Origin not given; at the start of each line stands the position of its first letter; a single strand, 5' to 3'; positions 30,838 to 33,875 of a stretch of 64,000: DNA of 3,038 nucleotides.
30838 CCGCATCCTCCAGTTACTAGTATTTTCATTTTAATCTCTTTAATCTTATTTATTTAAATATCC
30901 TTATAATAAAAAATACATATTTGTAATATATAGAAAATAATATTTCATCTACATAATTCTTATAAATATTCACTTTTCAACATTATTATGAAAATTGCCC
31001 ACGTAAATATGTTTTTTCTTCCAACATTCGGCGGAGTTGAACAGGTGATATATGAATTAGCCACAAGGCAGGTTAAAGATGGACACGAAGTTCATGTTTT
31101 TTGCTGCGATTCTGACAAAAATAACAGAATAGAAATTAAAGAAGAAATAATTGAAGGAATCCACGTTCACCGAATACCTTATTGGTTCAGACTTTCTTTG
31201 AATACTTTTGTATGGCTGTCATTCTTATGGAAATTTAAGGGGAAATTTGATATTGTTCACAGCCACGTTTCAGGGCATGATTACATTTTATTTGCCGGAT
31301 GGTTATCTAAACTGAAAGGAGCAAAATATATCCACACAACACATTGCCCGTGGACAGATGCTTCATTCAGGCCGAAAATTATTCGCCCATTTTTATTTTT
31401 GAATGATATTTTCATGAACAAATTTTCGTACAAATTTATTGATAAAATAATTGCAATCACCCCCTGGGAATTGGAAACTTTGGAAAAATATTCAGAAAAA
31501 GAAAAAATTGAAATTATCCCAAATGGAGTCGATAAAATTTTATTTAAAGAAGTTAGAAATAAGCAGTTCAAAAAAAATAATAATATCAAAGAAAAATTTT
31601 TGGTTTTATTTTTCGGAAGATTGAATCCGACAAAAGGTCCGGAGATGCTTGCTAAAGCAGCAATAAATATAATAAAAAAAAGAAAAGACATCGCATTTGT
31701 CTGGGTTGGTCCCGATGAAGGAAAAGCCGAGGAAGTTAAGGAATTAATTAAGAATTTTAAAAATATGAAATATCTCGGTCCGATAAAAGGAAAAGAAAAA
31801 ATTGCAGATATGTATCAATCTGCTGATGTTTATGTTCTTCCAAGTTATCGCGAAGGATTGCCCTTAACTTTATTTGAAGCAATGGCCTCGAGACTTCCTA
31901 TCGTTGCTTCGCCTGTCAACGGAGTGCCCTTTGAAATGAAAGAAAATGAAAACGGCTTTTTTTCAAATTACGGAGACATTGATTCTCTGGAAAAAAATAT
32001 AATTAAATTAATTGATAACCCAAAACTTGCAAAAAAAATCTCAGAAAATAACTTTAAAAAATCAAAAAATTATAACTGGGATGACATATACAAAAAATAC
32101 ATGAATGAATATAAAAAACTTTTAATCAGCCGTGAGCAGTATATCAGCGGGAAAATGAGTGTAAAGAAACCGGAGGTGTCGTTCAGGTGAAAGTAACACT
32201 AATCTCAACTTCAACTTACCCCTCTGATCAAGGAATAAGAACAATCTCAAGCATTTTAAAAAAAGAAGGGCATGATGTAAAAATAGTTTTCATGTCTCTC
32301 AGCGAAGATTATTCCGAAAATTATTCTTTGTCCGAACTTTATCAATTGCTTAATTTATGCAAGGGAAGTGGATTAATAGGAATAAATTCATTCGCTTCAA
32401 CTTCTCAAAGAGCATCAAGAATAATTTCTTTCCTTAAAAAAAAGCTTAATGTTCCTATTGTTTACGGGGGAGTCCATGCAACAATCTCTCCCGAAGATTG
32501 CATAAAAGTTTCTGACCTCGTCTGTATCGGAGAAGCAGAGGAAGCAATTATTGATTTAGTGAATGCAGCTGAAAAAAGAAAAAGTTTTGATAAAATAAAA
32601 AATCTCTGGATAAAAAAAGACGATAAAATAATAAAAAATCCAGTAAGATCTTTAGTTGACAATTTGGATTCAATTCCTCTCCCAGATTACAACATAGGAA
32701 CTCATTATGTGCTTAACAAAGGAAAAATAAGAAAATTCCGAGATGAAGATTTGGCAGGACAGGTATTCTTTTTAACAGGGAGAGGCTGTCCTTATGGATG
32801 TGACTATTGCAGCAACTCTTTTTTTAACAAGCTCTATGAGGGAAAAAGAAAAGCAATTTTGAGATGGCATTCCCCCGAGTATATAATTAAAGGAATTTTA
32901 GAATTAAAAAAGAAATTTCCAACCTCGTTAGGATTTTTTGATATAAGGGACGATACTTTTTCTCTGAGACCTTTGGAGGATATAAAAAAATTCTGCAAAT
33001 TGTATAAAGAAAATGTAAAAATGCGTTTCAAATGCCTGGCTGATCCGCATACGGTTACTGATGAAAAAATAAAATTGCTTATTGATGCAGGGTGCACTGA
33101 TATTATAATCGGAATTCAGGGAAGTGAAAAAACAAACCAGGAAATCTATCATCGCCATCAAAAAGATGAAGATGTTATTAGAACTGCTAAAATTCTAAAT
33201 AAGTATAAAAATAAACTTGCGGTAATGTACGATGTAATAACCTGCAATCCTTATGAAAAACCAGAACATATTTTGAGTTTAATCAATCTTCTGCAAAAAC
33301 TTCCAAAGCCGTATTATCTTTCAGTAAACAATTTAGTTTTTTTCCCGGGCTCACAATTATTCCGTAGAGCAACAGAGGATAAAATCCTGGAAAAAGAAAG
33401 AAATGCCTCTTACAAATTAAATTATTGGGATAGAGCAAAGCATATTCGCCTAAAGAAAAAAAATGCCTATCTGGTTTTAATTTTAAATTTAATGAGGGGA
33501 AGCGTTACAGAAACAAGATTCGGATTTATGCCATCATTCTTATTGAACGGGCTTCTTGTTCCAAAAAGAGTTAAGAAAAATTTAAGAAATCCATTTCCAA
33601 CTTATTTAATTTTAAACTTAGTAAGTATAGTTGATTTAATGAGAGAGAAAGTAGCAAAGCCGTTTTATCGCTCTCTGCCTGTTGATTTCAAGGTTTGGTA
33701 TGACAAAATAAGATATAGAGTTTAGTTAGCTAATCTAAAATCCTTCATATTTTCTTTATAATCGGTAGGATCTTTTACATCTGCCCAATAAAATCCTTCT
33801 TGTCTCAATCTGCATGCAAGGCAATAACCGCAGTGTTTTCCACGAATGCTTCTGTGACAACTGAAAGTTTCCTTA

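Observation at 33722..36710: QueC-like enzyme, YhhQ preQ0/preQ1-type transporter and a nucleoside deoxyribosyltransferase-like protein interleaved with glycosyltransferases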

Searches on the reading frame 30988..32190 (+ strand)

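Call 3: search_protein_families(library=pfam, proteins=[window:30988-32190:+], max_evalue=0.01)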
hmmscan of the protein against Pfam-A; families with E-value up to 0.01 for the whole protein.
window:30988-32190:+ (400 aa): 7 families
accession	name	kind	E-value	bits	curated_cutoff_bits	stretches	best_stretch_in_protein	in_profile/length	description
PF00534.26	Glycos_transf_1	-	2.5e-35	122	26.4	1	190-357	2-171/172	Glycosyl transferases group 1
PF13692.12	Glyco_trans_1_4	-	6e-30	104.8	27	1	205-344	3-142/142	Glycosyl transferases group 1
PF13439.12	Glyco_transf_4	-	8.1e-29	101.3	28.5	1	14-182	1-167/170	Glycosyltransferase Family 4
PF13579.12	Glyco_trans_4_4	-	4.7e-18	66.5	29.7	1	15-180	1-158/158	Glycosyl transferase 4-like domain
PF20706.3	GT4-conflict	-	1.3e-11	44.5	26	1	196-313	190-316/385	Family 4 Glycosyltransferase in conflict systems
PF13477.12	Glyco_trans_4_2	-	3.4e-06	27.7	23.4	1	30-157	22-138/139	Glycosyl transferase 4-like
PF13524.12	Glyco_trans_1_2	-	0.00019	21.8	25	1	229-366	9-137/144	Glycosyl transferase-like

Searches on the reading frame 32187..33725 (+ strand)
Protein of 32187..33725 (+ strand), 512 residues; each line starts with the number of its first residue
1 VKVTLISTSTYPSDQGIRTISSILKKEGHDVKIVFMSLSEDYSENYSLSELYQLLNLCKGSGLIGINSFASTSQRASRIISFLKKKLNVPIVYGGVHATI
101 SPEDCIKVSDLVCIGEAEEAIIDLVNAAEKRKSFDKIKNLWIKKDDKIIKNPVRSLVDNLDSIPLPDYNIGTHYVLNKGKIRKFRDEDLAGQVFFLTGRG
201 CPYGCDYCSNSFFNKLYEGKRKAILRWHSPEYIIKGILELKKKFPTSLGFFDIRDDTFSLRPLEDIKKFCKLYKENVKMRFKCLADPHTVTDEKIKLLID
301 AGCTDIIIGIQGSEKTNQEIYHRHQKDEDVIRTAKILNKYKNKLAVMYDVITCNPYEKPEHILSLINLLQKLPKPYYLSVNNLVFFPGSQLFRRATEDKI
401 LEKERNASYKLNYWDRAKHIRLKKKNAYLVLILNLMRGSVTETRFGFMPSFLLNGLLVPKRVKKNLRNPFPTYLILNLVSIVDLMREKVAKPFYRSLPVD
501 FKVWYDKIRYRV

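Call 3: search_protein_families(library=pfam, proteins=[window:32187-33725:+], max_evalue=0.01)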
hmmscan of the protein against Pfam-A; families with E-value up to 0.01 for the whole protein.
window:32187-33725:+ (512 aa): 3 families
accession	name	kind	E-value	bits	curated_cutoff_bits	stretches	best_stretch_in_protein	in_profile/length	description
PF04055.27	Radical_SAM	-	3.4e-16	60.3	29.5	1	197-369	3-166/166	Radical SAM superfamily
PF02310.24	B12-binding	-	2.7e-11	43.8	32.1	1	2-123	2-119/121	B12 binding domain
PF19864.5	Radical_SAM_N2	-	6.5e-06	26.1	29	1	87-135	84-132/151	Radical SAM proteins, N-terminal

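Call 4: search_protein_families(library=ncbifam, proteins=[window:32187-33725:+], max_evalue=0.01)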
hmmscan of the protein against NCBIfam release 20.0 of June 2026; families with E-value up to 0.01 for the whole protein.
window:32187-33725:+ (512 aa): 26 families (the best 25 are shown)
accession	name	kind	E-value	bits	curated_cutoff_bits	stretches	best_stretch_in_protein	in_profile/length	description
TIGR04072.2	rSAM_ladder_B12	equivalog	7e-25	87.5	360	2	196-411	184-388/443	lipid biosynthesis B12-binding/radical SAM protein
TIGR04013.1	B12_SAM_MJ_1487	hypoth_equivalog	9.9e-21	74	251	1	48-395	29-357/382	TIGR04013 family B12-binding domain/radical SAM domain-containing protein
NF050148.1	rSAM_ApyD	equivalog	8.6e-19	67.4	750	1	21-360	32-354/645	RiPP biosynthesis radical SAM protein ApyD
TIGR02026.1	BchE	equivalog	1e-18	67.5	481.35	1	15-338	23-333/497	magnesium-protoporphyrin IX monomethyl ester anaerobic oxidative cyclase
TIGR03471.1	HpnJ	equivalog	5.3e-18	65.1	577.6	1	54-407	62-399/472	hopanoid biosynthesis associated radical SAM protein HpnJ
NF038361.1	rSAM_Sden_1168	equivalog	2.9e-14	52.5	575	1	88-400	170-478/560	Sden_1168 family B12-binding radical SAM P-methyltransferase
TIGR04385.1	B12_rSAM_cofa1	equivalog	5.7e-14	52.2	450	1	15-371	21-363/438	B12 lower ligand biosynthesis radical SAM protein BzaD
TIGR04190.1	B12_SAM_Ta0216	equivalog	6.1e-14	51.5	500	1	16-292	39-313/554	TIGR04190 family B12-binding domain/radical SAM domain protein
TIGR04479.1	bcpD_PhpK_rSAM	subfamily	6.5e-13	47.9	600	1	116-372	179-409/504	PhpK family radical SAM P-methyltransferase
TIGR03975.1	rSAM_ocin_1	subfamily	1.3e-10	40.4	281.85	1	105-372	178-430/606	RiPP maturation radical SAM C-methyltransferase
NF033712.0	B12_rSAM_KedN5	subfamily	6e-09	34.6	700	1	89-208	92-211/624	KedN5 family methylcobalamin-dependent radical SAM C-methyltransferase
TIGR04295.1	B12_rSAM_oligo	hypoth_equivalog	3.4e-08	32.6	400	1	92-320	105-311/422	TIGR04295 family B12-binding domain-containing radical SAM protein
TIGR04014.1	B12_SAM_MJ_0865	equivalog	2.9e-07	29.7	360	1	77-243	55-204/434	methyl-coenzyme M reductase glutamine C-methyltransferase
NF040542.1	rSAM_RCCLKC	equivalog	9.9e-07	28.2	450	1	81-370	70-348/423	arsinothricin biosynthesis radical SAM protein ArsL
TIGR00538.1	hemN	equivalog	2.2e-06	26.8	324.95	1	273-403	134-260/454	oxygen-independent coproporphyrinogen III oxidase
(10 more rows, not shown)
